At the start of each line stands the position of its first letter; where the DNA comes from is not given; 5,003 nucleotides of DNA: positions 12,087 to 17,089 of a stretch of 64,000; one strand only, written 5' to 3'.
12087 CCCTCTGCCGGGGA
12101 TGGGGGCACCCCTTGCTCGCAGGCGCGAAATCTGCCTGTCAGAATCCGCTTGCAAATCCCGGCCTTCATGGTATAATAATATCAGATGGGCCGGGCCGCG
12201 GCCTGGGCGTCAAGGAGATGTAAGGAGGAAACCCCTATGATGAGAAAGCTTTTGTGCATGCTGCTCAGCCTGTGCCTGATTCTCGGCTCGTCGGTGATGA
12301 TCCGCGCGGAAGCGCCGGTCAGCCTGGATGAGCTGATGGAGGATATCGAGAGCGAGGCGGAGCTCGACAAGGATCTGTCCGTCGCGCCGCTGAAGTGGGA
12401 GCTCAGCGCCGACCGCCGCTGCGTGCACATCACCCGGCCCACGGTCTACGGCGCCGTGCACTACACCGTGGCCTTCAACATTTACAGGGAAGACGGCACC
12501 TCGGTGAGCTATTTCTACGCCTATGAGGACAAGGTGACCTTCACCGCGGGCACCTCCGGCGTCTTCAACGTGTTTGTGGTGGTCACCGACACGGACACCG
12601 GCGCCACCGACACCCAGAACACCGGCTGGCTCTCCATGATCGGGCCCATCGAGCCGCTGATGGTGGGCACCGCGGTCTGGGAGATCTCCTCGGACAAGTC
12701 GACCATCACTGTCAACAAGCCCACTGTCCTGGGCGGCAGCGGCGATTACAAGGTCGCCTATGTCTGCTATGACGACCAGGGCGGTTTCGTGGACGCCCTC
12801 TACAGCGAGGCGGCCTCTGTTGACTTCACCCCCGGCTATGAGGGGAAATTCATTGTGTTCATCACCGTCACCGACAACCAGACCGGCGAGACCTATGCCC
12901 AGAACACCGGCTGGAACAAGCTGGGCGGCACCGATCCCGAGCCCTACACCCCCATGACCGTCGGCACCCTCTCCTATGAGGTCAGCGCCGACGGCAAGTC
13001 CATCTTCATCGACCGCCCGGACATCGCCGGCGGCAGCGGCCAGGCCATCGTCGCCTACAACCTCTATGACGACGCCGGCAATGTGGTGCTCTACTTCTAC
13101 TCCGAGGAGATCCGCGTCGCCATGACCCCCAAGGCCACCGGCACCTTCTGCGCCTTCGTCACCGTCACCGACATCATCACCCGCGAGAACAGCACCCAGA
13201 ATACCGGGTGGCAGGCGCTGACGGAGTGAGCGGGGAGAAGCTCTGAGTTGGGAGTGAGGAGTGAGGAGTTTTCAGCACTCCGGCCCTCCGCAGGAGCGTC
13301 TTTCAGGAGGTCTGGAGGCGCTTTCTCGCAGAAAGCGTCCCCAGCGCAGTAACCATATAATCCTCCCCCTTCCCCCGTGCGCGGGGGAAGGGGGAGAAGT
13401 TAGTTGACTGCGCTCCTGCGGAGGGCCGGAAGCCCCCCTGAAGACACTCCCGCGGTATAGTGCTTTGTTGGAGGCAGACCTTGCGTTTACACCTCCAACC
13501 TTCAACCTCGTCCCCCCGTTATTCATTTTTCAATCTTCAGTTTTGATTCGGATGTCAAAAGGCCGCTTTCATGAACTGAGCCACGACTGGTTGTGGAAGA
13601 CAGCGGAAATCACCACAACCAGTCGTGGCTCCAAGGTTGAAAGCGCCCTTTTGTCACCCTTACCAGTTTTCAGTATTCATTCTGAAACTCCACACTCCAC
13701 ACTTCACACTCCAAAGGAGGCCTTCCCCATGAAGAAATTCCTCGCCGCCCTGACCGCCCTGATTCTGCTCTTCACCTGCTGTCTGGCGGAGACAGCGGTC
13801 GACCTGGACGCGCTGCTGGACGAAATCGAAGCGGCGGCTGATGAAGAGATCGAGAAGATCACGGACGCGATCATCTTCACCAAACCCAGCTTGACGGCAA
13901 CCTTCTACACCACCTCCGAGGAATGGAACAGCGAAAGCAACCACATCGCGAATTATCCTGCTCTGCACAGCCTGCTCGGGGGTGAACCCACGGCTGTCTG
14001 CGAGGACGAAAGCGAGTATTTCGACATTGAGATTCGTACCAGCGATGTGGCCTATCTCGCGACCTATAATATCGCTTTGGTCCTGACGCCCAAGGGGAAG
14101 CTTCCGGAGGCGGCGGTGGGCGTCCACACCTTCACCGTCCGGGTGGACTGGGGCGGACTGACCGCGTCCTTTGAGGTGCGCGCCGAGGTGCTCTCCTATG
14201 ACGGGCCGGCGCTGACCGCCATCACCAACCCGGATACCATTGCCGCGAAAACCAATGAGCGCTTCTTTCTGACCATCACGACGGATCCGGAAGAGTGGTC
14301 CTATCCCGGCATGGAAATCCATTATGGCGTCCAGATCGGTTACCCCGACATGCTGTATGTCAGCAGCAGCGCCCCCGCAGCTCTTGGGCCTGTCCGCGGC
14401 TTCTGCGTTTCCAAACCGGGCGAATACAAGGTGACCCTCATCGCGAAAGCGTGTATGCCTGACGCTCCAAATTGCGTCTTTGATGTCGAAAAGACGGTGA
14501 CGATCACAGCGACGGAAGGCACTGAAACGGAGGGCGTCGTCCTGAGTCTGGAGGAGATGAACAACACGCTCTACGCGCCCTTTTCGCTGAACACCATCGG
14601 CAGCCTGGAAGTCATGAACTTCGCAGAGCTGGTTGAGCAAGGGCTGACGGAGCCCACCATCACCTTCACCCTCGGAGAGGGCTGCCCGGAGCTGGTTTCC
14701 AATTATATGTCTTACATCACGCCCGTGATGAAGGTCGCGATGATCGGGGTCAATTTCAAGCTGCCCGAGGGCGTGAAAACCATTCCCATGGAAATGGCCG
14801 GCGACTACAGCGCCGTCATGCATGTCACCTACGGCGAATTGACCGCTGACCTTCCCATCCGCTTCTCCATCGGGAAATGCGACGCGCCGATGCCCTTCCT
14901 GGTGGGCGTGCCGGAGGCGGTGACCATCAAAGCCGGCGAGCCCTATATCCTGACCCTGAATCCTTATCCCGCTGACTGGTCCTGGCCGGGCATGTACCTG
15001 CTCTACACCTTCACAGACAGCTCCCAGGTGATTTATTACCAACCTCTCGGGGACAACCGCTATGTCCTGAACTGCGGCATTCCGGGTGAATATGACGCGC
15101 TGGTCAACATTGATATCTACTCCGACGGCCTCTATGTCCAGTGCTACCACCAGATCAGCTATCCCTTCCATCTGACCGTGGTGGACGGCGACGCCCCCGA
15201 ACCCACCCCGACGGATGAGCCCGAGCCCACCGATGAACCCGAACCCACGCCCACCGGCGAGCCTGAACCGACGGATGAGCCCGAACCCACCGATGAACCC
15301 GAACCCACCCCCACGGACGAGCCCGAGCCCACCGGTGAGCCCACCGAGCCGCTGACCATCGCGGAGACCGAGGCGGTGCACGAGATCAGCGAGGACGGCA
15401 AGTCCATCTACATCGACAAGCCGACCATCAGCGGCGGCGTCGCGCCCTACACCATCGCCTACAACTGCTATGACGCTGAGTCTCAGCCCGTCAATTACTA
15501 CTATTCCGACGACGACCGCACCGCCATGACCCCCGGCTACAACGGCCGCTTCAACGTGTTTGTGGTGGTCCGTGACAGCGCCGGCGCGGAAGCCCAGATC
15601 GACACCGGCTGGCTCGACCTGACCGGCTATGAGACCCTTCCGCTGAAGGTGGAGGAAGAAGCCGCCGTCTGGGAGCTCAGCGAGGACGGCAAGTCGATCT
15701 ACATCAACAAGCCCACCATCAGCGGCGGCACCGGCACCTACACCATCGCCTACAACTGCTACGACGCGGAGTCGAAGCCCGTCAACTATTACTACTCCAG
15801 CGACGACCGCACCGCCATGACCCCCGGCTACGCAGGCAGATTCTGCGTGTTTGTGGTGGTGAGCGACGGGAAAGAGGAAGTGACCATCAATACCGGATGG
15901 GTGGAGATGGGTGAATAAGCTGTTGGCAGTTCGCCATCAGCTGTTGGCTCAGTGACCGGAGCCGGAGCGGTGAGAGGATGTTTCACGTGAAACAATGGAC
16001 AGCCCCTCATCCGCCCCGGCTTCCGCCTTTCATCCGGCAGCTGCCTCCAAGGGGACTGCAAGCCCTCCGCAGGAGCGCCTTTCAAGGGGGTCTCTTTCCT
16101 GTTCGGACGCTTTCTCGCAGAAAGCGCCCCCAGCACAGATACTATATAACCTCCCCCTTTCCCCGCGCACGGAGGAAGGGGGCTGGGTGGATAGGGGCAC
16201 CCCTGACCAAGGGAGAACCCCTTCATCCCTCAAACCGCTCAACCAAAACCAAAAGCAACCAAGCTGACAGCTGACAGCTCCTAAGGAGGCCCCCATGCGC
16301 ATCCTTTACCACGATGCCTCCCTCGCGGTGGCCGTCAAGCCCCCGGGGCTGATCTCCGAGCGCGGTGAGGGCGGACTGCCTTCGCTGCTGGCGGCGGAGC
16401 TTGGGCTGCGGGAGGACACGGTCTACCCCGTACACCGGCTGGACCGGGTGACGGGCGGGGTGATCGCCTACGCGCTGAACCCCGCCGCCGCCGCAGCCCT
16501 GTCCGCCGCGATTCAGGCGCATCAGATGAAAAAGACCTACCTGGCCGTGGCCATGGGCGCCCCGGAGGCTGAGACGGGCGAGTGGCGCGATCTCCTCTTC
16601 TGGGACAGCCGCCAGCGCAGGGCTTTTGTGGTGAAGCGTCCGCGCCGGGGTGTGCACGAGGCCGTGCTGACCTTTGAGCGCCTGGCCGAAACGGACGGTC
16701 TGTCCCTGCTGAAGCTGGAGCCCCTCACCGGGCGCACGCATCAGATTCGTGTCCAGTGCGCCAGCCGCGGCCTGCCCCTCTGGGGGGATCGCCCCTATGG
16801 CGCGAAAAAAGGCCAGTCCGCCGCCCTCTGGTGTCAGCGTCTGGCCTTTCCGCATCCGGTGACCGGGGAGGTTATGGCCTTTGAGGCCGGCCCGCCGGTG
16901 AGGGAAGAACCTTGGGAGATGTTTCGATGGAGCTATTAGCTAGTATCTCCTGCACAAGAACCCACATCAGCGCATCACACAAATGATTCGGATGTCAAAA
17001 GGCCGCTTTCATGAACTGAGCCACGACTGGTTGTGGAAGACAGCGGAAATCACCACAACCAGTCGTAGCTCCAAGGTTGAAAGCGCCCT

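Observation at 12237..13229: Unassigned ~85-aa module repeated 13 times across six secreted proteins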

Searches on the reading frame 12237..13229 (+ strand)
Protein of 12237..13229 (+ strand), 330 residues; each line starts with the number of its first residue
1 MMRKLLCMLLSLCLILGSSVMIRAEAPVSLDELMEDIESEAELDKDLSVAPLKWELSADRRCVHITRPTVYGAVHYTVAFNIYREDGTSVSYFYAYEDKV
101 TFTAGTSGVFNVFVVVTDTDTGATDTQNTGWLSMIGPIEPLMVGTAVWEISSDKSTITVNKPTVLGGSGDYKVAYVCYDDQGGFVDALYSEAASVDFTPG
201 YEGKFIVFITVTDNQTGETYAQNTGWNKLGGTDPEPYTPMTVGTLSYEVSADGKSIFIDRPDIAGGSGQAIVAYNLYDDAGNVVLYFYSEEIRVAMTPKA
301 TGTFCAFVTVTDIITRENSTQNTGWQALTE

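Call 4: search_protein_families(library=pfam, proteins=[window:12237-13229:+], max_evalue=1)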
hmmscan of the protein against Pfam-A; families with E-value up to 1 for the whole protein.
window:12237-13229:+ (330 aa): 1 family
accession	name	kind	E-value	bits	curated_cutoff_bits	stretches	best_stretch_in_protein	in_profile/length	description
PF18630.7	Peptidase_M60_C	-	0.41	11.4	26.2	0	247-287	2-35/65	Peptidase M60 C-terminal domain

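Call 5: search_protein_families(library=ncbifam, proteins=[window:12237-13229:+], max_evalue=1)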
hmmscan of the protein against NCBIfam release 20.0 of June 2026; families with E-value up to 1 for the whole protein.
window:12237-13229:+ (330 aa): 1 family
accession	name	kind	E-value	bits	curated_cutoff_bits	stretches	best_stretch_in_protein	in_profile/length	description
NF038353.1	FxLYD_dom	domain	0.36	10.8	23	0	269-284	20-35/71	FxLYD domain-containing protein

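Call 9: find_homologous_proteins(query=window:12237-13226:+)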
Query window:12237-13226:+ (330 aa): 4 proteins with E <= 0.001 among 2110 candidates.
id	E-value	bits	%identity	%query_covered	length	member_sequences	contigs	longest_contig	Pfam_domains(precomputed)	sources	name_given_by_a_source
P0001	1.4e-218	743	100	100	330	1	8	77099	-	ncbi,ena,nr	ncbi:MAG: hypothetical protein IKP40_06435 [Clostridia bacterium]|nr:hypothetical protein [Clostridi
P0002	4.8e-53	199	45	68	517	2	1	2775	PF13306.13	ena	-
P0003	8.1e-52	195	47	62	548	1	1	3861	PF13306.13,PF13855.13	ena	-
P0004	8.3e-50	188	44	69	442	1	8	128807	PF19789.7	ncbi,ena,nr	ncbi:MAG: hypothetical protein IKP40_03395 [Clostridia bacterium]|nr:hypothetical protein [Clostridi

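Call 33: find_encoding_contigs(protein=P0001, flank=2000, max_places=8)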
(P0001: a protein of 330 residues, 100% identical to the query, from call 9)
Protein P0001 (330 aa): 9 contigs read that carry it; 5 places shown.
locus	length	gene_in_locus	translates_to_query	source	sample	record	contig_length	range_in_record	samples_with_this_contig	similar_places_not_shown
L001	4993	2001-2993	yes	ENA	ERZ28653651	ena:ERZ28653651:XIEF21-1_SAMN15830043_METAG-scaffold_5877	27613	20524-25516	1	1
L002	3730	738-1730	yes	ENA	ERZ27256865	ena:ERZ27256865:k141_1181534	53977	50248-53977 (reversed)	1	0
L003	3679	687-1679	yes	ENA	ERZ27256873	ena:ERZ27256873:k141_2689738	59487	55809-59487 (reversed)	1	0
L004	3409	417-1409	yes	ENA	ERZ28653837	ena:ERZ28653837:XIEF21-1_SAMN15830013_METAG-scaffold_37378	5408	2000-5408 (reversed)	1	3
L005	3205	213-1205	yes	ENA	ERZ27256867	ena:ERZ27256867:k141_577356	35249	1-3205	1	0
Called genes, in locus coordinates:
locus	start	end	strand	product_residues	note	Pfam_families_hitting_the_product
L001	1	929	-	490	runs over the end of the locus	PF02056:Glyco_hydro_4, PF11975:Glyco_hydro_4C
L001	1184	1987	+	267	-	-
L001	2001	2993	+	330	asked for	-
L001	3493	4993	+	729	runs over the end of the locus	-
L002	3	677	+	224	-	?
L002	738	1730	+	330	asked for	-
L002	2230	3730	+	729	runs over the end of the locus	-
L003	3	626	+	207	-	?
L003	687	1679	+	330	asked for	-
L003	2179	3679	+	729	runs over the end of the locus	-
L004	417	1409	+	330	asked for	-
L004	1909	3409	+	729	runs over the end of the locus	-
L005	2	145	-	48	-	?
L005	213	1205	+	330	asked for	-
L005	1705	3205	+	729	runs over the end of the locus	-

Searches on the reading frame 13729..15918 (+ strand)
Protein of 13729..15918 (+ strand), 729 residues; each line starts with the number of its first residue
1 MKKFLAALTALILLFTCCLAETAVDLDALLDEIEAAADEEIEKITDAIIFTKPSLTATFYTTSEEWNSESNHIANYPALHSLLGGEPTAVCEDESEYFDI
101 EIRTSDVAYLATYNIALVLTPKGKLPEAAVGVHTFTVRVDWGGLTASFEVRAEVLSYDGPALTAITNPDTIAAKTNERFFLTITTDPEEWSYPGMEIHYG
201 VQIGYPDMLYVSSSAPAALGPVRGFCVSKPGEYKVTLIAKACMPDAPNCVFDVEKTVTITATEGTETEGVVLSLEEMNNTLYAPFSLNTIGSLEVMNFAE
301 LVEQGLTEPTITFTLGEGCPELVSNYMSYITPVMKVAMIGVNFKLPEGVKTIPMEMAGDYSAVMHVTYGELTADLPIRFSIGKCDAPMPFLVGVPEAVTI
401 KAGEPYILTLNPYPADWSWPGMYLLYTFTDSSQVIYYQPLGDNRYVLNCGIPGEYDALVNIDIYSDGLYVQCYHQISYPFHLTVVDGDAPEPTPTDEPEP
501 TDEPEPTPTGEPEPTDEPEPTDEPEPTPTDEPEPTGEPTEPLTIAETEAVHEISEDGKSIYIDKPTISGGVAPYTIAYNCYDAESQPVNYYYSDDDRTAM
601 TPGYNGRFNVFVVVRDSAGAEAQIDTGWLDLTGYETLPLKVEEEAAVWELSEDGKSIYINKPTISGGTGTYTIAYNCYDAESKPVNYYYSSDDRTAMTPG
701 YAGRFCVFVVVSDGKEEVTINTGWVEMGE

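Call 4: search_protein_families(library=pfam, proteins=[window:13729-15918:+], max_evalue=1)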
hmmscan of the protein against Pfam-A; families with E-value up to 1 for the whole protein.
window:13729-15918:+ (729 aa): 4 families
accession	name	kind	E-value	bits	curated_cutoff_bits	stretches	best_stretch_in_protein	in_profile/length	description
PF22854.2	VEGFR1-3_N_Ig-like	-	0.0023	18.4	35.4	0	638-696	47-104/110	VEGFR1-3, N-terminal Ig-like domain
PF09710.15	Trep_dent_lipo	-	0.011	15.1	25.3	0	642-693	109-162/397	Treponema clustered lipoprotein (Trep_dent_lipo)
PF05887.16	Trypan_PARP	-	0.017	15.5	100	1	486-539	55-108/134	Procyclic acidic repetitive protein (PARP)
PF23141.1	Ig_NOMO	-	0.03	14.7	27.5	1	225-262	36-72/75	NOMO Ig-like domain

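Call 5: search_protein_families(library=ncbifam, proteins=[window:13729-15918:+], max_evalue=1)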
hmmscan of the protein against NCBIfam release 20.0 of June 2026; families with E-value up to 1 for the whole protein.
window:13729-15918:+ (729 aa): 4 families
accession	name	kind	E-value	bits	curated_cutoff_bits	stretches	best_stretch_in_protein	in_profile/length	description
NF008084.0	PRK10819.1-5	equivalog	0.0007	19.5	315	1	477-540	45-107/249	TonB system transport protein TonB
NF037973.1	metallo_SslE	exception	0.0022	15.4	3000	1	494-555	46-107/1519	lipoprotein metalloprotease SslE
NF040983.1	BimA_second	exception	0.12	11.2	600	1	490-586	92-190/381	trimeric autotransporter actin-nucleating factor BimA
NF011521.0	PRK14960.1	equivalog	0.37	9.1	1228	1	497-527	413-443/702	DNA polymerase III subunit gamma/tau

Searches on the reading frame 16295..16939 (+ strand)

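Call 17: search_protein_families(library=pfam, proteins=[window:16295-16939:+], max_evalue=0.001)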
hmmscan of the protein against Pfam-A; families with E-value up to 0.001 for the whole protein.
window:16295-16939:+ (214 aa): 1 family
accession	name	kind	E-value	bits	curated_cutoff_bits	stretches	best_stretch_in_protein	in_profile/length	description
PF00849.27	PseudoU_synth_2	-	6.6e-25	88.5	26.8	1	11-157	3-152/152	RNA pseudouridylate synthase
